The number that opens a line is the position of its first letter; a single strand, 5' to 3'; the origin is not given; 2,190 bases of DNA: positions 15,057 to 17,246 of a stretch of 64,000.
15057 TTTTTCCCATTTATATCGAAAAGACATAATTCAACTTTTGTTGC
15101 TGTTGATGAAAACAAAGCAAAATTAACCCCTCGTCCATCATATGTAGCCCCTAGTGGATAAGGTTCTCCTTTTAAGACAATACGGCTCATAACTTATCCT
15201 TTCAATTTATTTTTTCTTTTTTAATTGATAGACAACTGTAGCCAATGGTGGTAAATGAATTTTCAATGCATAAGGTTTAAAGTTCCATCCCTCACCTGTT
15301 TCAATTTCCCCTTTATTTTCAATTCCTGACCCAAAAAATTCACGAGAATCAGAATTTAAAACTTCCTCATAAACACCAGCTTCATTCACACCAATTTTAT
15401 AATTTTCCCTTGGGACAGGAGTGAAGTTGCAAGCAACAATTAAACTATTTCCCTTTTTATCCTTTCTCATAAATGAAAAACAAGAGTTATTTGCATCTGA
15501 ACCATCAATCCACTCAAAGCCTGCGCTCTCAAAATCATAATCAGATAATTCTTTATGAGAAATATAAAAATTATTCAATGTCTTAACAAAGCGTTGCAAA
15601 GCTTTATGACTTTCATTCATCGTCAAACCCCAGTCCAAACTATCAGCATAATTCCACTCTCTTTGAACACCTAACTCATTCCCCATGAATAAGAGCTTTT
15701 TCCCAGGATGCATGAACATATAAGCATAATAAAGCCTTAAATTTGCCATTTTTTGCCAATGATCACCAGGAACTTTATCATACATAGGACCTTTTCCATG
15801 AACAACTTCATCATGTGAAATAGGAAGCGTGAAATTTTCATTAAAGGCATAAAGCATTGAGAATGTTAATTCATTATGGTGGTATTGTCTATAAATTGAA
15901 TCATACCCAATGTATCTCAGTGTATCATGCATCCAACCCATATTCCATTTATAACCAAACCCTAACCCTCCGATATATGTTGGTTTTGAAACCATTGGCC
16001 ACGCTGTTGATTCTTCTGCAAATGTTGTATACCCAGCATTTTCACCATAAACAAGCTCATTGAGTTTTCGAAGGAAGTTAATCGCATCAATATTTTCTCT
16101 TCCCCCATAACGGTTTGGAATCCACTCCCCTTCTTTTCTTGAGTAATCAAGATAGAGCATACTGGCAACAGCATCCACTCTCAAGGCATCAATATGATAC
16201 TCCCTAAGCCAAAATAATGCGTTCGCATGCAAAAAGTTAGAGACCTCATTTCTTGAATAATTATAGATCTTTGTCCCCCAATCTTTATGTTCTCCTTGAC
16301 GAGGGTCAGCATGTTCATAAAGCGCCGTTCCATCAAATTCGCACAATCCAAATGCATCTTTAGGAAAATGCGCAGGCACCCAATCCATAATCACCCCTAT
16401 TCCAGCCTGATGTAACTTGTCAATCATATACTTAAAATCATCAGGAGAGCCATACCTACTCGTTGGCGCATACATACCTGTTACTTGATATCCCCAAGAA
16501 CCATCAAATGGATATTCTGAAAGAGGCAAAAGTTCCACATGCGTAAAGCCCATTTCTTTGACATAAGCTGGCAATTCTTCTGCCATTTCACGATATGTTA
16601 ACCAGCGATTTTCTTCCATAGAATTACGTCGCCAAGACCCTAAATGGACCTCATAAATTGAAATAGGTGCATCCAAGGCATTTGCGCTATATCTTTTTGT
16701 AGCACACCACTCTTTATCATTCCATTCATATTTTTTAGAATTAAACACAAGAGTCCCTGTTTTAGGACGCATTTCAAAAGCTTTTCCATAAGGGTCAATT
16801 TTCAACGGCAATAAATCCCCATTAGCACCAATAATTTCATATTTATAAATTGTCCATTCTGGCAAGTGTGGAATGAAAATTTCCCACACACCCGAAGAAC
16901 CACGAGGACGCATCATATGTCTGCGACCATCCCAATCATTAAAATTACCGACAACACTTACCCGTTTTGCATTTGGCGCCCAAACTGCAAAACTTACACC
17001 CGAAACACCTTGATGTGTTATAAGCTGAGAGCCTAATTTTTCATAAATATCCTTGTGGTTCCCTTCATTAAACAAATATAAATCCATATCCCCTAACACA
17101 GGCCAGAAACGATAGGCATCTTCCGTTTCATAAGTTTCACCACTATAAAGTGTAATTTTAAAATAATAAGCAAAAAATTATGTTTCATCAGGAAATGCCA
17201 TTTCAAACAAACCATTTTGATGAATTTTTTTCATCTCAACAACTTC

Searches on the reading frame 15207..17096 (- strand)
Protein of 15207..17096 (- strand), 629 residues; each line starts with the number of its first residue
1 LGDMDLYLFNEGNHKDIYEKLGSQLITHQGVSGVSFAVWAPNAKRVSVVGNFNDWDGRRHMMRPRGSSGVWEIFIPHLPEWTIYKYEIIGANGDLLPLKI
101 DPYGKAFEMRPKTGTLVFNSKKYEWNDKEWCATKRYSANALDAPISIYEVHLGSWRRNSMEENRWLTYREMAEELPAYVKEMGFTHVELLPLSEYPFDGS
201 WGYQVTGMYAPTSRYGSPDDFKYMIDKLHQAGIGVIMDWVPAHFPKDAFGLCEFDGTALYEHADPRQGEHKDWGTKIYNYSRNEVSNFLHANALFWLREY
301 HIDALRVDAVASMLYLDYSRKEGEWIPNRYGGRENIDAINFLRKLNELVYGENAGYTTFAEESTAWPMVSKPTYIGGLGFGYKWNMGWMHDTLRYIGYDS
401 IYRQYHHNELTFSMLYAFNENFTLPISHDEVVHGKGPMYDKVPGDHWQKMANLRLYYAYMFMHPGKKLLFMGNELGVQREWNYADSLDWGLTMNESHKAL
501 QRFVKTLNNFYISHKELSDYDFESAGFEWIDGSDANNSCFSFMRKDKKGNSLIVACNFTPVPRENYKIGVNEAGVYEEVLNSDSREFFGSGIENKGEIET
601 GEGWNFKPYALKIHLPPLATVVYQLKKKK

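Call 16: search_protein_families(library=pfam, proteins=[window:15207-17096:-], max_evalue=0.001)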
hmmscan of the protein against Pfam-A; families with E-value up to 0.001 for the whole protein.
window:15207-17096:- (629 aa): 4 families
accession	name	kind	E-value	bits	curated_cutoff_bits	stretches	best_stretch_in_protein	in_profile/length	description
PF02806.24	Alpha-amylase_C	-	1.1e-25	90.3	21.2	1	529-625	1-94/95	Alpha amylase, C-terminal all-beta domain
PF02922.24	CBM_48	-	5e-22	78.5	22.4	1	21-104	2-83/83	Carbohydrate-binding module 48 (Isoamylase N-terminal domain)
PF00128.31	Alpha-amylase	-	2.2e-14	54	22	1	177-246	26-94/446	Alpha amylase, catalytic domain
PF22019.2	GlgB_N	-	0.00046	20.7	27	1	9-92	8-84/94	alpha-1,4-glucan branching enzyme GlgB, N-terminal domain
